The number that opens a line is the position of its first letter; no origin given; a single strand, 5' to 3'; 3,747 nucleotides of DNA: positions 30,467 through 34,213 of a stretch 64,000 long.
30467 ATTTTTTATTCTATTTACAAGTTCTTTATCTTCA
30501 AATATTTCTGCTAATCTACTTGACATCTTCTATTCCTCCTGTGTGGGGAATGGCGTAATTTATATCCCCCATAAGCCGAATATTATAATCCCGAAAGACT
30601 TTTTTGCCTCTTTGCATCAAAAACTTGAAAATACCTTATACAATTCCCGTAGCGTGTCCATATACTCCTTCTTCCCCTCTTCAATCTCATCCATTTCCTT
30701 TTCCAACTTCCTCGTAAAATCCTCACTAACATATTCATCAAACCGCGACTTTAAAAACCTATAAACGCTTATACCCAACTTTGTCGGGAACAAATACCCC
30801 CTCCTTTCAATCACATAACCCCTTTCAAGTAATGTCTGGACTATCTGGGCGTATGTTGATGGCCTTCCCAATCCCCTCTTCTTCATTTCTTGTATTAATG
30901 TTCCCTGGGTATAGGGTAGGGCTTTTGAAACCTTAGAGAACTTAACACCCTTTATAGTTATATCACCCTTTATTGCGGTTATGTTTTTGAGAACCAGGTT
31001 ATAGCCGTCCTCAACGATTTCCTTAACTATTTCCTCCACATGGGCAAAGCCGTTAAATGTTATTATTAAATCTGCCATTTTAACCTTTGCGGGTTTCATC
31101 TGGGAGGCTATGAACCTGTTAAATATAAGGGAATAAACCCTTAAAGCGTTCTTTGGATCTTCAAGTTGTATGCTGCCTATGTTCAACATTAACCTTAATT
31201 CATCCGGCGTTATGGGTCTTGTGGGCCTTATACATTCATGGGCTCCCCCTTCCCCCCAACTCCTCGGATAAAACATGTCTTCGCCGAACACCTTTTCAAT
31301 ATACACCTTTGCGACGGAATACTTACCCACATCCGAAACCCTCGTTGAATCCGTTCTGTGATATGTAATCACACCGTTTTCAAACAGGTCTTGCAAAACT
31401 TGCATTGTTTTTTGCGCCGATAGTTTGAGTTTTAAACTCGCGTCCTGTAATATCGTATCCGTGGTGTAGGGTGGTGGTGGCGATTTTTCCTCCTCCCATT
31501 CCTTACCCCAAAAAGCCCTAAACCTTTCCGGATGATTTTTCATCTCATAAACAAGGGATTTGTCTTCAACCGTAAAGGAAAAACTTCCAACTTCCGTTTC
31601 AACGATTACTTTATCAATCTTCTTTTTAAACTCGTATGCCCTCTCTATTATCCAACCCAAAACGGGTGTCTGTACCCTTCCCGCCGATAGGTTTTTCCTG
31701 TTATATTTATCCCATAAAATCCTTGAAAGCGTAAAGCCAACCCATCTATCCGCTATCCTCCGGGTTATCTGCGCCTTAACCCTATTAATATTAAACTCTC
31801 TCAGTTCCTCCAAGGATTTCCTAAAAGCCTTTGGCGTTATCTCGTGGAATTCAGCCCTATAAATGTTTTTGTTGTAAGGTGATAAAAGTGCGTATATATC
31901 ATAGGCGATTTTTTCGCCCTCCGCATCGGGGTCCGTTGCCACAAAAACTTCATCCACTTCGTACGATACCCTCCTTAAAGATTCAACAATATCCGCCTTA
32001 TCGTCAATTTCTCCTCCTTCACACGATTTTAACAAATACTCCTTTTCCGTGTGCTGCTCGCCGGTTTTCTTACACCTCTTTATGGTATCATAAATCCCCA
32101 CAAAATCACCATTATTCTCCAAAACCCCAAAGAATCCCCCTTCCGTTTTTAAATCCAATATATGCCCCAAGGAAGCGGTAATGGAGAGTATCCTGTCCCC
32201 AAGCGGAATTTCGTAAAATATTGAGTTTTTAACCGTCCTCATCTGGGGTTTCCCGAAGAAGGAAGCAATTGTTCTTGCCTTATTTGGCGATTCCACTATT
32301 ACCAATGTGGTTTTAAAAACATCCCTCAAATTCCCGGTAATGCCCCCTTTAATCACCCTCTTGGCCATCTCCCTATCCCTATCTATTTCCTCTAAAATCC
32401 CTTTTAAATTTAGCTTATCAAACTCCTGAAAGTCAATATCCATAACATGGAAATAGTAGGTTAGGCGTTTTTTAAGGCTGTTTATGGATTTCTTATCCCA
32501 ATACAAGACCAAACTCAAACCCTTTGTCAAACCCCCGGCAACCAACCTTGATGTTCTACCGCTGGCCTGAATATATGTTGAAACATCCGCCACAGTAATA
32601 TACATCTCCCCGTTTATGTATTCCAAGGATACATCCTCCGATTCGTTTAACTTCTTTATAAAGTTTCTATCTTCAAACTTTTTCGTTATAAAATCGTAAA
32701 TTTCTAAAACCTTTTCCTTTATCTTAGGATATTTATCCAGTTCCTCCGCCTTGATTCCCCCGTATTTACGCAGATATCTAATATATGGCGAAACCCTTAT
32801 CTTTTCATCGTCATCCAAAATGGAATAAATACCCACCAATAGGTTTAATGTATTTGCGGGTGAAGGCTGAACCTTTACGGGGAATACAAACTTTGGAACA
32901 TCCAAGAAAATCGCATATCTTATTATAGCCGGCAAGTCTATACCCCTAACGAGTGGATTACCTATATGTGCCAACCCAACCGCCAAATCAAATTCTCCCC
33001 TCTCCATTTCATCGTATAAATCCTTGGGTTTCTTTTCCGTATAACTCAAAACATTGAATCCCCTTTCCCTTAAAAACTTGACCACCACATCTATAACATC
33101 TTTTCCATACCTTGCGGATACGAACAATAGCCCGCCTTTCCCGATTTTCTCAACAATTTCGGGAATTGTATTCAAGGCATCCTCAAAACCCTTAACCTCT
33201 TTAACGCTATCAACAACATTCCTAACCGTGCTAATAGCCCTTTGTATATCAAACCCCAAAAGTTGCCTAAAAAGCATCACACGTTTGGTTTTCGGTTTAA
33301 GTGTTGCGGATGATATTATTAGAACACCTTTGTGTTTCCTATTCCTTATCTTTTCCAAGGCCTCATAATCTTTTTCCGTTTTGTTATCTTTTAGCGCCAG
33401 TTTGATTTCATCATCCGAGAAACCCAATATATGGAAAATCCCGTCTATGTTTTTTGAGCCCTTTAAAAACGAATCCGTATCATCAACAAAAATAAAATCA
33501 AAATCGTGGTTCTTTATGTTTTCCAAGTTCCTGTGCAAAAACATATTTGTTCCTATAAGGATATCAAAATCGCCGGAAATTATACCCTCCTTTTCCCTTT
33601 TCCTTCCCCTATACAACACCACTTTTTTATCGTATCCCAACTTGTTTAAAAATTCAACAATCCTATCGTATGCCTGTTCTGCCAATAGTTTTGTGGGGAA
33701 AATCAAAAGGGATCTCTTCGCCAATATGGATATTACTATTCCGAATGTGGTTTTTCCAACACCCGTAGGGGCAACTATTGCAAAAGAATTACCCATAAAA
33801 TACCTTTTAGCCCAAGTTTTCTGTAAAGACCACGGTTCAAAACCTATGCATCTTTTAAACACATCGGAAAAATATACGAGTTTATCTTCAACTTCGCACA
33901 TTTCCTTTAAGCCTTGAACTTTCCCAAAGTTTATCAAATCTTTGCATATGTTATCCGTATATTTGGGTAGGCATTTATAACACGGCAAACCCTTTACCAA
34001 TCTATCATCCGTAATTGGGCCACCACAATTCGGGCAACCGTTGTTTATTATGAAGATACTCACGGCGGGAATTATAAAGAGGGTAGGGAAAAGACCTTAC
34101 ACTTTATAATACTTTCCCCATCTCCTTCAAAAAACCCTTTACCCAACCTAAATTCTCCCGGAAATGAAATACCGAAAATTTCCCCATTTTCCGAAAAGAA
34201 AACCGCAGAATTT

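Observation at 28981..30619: A decayed Type II restriction-modification cassette flanked by perfect 25-bp direct repeats is inserted exactly at the reverse gyrase stop codon.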

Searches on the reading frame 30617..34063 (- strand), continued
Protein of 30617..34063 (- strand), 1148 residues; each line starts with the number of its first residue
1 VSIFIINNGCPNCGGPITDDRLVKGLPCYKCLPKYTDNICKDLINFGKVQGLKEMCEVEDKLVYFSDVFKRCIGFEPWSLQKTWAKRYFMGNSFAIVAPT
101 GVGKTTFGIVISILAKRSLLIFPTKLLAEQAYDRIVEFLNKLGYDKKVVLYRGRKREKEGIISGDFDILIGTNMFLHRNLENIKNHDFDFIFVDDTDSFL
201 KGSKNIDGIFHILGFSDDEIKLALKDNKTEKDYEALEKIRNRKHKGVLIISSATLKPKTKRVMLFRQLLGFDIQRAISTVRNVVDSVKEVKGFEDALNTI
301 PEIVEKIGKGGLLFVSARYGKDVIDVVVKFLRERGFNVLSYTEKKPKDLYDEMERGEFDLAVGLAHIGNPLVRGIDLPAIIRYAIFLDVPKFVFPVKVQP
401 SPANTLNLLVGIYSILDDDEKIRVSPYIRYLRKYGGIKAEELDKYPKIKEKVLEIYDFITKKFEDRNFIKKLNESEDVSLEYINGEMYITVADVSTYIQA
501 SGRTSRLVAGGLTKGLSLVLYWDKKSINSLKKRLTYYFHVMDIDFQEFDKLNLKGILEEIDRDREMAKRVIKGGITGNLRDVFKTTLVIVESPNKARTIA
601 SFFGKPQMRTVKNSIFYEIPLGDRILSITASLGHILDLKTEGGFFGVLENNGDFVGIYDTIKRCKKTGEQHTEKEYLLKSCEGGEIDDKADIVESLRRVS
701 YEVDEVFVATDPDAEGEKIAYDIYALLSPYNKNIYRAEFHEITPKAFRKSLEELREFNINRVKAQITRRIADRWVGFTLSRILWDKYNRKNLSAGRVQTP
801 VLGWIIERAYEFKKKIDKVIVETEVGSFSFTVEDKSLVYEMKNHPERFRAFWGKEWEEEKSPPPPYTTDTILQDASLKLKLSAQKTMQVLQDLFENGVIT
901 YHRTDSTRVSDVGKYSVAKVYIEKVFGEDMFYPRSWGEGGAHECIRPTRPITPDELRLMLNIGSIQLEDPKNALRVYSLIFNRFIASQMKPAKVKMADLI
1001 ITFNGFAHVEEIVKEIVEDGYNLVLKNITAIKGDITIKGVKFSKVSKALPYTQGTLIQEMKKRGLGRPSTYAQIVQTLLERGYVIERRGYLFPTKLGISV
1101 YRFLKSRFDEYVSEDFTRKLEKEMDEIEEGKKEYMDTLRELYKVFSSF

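Call 31: find_encoding_contigs(protein=P0005, flank=3000, max_places=3)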
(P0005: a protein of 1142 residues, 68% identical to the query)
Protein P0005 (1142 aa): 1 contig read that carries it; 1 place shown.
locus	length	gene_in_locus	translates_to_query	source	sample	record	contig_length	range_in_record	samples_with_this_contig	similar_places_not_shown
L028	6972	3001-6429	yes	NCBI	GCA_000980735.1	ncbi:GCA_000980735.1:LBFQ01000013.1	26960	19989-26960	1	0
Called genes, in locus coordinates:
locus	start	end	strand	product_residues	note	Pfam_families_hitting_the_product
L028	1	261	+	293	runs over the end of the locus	-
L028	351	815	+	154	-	PF02674:Colicin_V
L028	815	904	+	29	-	-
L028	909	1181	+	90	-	PF04519:Bactofilin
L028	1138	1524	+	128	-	PF13279:4HBT_2, PF03061:4HBT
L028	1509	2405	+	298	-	PF00535:Glycos_transf_2, PF10111:Glyco_tranf_2_2, PF13641:Glyco_tranf_2_3 (faint)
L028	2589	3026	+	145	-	-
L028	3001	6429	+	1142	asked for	PF17915:zf_Rg, PF00270:DEAD, PF04851:ResIII (weak), PF01751:Toprim, PF01131:Topoisom_bac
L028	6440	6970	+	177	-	?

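Call 34: find_homologous_proteins(query=L024:11462-12091:+, max_evalue=0.00001)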
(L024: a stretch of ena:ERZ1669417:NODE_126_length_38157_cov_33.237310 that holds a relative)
Query L024:11462-12091:+ (210 aa): 4245 proteins with E <= 0.00001 among 4397 candidates; the best 120 are listed.
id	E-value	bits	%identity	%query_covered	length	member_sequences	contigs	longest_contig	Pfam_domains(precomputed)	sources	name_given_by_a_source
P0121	7.7e-136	468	100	100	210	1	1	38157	PF15514.13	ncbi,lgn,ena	-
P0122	6.1e-122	423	89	100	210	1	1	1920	PF15514.13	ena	-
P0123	3.5e-121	420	88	100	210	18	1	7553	PF15514.13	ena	-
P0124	4.6e-121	420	87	100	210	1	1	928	PF15514.13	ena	-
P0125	5.4e-121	420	89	100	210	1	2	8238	PF15514.13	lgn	-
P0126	6.9e-121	419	87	100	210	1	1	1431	PF15514.13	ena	-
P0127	7.2e-121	419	87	100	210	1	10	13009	PF15514.13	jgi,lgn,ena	-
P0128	1.8e-120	418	87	100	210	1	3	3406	PF15514.13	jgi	-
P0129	1.9e-120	418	89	100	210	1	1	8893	PF15514.13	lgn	-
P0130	3.0e-120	417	87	100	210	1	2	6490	PF15514.13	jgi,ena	-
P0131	8.5e-120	416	87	100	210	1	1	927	PF15514.13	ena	-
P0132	1.1e-119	416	86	100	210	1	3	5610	PF15514.13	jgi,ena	-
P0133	1.6e-119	415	87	100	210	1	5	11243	PF15514.13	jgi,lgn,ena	-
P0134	1.8e-119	415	86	100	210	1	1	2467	PF15514.13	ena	-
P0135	2.6e-119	414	86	100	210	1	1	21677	PF15514.13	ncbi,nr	ncbi:MAG: ThaI family type II restriction endonuclease [Methanophagales archaeon]|nr:ThaI family typ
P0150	2.4e-118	411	87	100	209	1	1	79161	PF15514.13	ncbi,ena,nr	ncbi:MAG: ThaI family type II restriction endonuclease [Candidatus Methanospirare jalkutatii]|nr:Tha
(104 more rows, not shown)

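Call 35: find_encoding_contigs(protein=P0125, flank=3500, max_places=3)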
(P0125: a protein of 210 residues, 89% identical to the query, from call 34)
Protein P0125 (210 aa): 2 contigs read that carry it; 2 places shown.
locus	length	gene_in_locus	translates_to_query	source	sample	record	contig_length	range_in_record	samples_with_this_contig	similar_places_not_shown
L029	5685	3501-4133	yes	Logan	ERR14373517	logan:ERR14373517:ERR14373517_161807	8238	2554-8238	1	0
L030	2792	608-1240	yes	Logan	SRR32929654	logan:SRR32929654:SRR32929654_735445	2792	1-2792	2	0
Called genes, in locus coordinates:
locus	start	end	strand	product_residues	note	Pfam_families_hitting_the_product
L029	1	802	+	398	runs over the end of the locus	PF07690:MFS_1, PF06779:MFS_4, PF07690:MFS_1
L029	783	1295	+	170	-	PF10050:DUF2284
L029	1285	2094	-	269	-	PF05096:Glu_cyclase_2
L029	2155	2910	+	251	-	PF00106:adh_short, PF08659:KR, PF13561:adh_short_C2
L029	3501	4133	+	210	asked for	PF15514:ThaI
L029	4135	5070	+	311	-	PF01555:N6_N4_Mtase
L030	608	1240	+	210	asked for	PF15514:ThaI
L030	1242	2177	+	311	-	PF01555:N6_N4_Mtase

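Call 36: find_encoding_contigs(protein=P0150, flank=3500, max_places=2)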
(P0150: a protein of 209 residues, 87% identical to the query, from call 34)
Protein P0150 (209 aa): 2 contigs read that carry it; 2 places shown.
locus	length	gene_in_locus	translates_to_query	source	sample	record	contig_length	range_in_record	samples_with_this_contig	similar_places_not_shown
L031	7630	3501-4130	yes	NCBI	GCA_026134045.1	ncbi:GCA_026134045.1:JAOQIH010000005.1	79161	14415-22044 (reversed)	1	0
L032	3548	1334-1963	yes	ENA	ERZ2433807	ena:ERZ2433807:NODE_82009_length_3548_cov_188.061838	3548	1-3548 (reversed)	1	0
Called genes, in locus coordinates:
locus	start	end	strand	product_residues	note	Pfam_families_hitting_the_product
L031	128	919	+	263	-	PF00535:Glycos_transf_2, PF10111:Glyco_tranf_2_2, PF13641:Glyco_tranf_2_3 (weak)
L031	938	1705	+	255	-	-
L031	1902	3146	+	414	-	PF13207:AAA_17 (weak)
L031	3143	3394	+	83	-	-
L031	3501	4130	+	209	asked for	PF15514:ThaI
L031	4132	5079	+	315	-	PF01555:N6_N4_Mtase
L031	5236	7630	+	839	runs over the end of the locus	PF00270:DEAD, PF04851:ResIII, PF21210:RNA_helicase_helical, PF00271:Helicase_C, PF02732:ERCC4, PF12826:HHH_2, PF14520:HHH_5, PF00633:HHH (weak)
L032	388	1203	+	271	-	-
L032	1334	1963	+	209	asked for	PF15514:ThaI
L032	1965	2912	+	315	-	PF01555:N6_N4_Mtase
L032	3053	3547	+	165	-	?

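Call 37: find_encoding_contigs(protein=P0127, flank=3500, max_places=5)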
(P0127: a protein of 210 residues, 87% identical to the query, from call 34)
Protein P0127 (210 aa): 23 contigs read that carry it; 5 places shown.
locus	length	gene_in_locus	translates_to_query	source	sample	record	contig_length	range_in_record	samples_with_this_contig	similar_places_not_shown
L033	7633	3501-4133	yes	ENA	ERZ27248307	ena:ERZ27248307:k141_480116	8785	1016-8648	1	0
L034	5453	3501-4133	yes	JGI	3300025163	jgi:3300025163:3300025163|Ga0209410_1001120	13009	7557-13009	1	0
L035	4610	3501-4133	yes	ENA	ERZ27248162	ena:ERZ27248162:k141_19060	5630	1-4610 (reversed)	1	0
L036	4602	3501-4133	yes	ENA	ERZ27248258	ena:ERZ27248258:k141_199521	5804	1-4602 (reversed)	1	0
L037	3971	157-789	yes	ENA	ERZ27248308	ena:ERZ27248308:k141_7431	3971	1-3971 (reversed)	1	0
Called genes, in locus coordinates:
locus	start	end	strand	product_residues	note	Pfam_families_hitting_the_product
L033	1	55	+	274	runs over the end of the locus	PF02086:MethyltransfD12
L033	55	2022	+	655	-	PF01935:DUF87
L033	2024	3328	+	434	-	-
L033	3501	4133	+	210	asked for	PF15514:ThaI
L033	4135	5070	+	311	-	PF01555:N6_N4_Mtase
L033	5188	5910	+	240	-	PF20247:DUF6602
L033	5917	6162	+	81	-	-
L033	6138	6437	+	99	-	-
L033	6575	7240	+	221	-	-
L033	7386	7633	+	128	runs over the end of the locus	?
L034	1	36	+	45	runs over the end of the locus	-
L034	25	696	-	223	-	PF06508:QueC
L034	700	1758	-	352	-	PF00512:HisKA (faint), PF02518:HATPase_c (weak)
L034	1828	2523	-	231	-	PF00753:Lactamase_B, PF13483:Lactamase_B_3, PF12706:Lactamase_B_2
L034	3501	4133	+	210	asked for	PF15514:ThaI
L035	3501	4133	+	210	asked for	PF15514:ThaI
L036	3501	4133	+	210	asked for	PF15514:ThaI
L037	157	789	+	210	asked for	PF15514:ThaI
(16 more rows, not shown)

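Call 50: search_protein_families(library=ncbifam, proteins=[L024:11462-12091:+, L024:12096-13028:+], max_evalue=0.01)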
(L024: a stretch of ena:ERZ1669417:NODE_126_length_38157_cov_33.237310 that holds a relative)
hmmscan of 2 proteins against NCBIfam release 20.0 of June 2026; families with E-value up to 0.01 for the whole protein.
L024:11462-12091:+ (210 aa): 0 families

L024:12096-13028:+ (311 aa): 6 families
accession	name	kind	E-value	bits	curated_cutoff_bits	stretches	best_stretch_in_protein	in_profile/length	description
NF008572.0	PRK11524.1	equivalog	1.1e-24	87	292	1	60-291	22-258/294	adenine-specific DNA-methyltransferase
NF050803.1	DnaMtaseCcrMCaul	equivalog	6.5e-19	68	830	1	83-292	51-250/350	adenine-specific DNA-methyltransferase CcrM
NF010253.0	PRK13699.1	subfamily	4.8e-18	65.7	244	2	227-290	143-206/226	DNA methyltransferase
TIGR01177.1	TIGR01177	hypoth_equivalog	0.00089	18.7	316.55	0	247-292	182-227/330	TIGR01177 family methyltransferase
NF040538.1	methyl_ArsM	equivalog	0.0017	17.6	500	0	101-119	190-208/356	arsinothricin biosynthesis methyltransferase ArsM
NF040721.1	Trm14_Arch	equivalog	0.0031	16.7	280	0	228-272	171-216/370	tRNA (guanine(6)-N2)-methyltransferase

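Call 51: search_solved_structures(query=L024:11462-12091:+, show_alignments=1)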
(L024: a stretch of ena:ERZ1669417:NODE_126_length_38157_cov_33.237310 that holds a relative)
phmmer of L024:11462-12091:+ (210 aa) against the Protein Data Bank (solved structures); distinct sequences matched with E-value up to 0.001: 1.
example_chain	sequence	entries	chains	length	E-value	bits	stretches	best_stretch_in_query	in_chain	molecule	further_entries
3ndh_A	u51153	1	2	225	5.4e-91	307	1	1-209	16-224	restriction endonuclease THAI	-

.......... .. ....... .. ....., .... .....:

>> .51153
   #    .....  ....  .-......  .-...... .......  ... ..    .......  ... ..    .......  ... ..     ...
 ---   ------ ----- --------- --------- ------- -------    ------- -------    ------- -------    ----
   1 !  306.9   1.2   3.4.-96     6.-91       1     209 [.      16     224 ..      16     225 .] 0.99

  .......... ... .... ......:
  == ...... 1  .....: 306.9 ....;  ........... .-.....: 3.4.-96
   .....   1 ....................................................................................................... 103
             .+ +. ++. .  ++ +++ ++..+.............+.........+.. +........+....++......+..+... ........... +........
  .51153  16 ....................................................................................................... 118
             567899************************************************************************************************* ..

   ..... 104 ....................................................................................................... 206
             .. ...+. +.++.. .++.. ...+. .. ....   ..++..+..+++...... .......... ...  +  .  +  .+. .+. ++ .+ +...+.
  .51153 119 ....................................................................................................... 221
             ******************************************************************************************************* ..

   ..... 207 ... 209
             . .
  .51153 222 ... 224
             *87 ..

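Call 71: search_dna_similar(query=L024:11462-12091:+, collection=plasmids, mode=protein, max_rows=8)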
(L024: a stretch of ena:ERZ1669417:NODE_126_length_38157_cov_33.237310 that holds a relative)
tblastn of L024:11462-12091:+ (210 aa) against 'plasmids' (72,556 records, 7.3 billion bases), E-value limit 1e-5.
No match.

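Call 72: search_dna_similar(query=L024:11462-12091:+, collection=phages, mode=protein, max_rows=8)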
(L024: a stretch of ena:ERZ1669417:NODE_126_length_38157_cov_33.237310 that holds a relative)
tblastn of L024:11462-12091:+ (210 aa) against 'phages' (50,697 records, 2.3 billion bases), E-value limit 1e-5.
No match.

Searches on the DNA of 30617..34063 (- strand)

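Call 61: search_with_rna_model(model_id=R1, source=L024, start=11250, end=13437, filters=off, max_evalue=10, show_alignments=3)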
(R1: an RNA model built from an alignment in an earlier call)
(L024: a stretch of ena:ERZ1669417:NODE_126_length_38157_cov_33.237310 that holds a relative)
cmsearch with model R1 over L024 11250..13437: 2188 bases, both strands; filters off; matches with E-value up to 10: 12.
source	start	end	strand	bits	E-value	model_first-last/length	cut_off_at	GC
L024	13023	13102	+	46.2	1e-11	1-89/89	no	0.47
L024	12404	12499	-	9.8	0.11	1-89/89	no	0.45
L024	11356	11436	-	9.8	0.11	1-89/89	no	0.43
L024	13055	13101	-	6.4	0.98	1-89/89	no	0.47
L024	12813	12840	-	6.3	1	1-89/89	no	0.29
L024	12871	12897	-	5.9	1.3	1-89/89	no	0.37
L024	13250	13345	+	5.4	1.8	1-89/89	no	0.45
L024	12222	12275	+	5.1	2.1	1-89/89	no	0.39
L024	11461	11494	+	4.9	2.5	1-89/89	no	0.26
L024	11555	11578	-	4.7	2.9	42-65/89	no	0.42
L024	11680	11727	-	4.2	3.8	1-89/89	no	0.27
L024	11386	11436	+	3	8.5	1-89/89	no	0.49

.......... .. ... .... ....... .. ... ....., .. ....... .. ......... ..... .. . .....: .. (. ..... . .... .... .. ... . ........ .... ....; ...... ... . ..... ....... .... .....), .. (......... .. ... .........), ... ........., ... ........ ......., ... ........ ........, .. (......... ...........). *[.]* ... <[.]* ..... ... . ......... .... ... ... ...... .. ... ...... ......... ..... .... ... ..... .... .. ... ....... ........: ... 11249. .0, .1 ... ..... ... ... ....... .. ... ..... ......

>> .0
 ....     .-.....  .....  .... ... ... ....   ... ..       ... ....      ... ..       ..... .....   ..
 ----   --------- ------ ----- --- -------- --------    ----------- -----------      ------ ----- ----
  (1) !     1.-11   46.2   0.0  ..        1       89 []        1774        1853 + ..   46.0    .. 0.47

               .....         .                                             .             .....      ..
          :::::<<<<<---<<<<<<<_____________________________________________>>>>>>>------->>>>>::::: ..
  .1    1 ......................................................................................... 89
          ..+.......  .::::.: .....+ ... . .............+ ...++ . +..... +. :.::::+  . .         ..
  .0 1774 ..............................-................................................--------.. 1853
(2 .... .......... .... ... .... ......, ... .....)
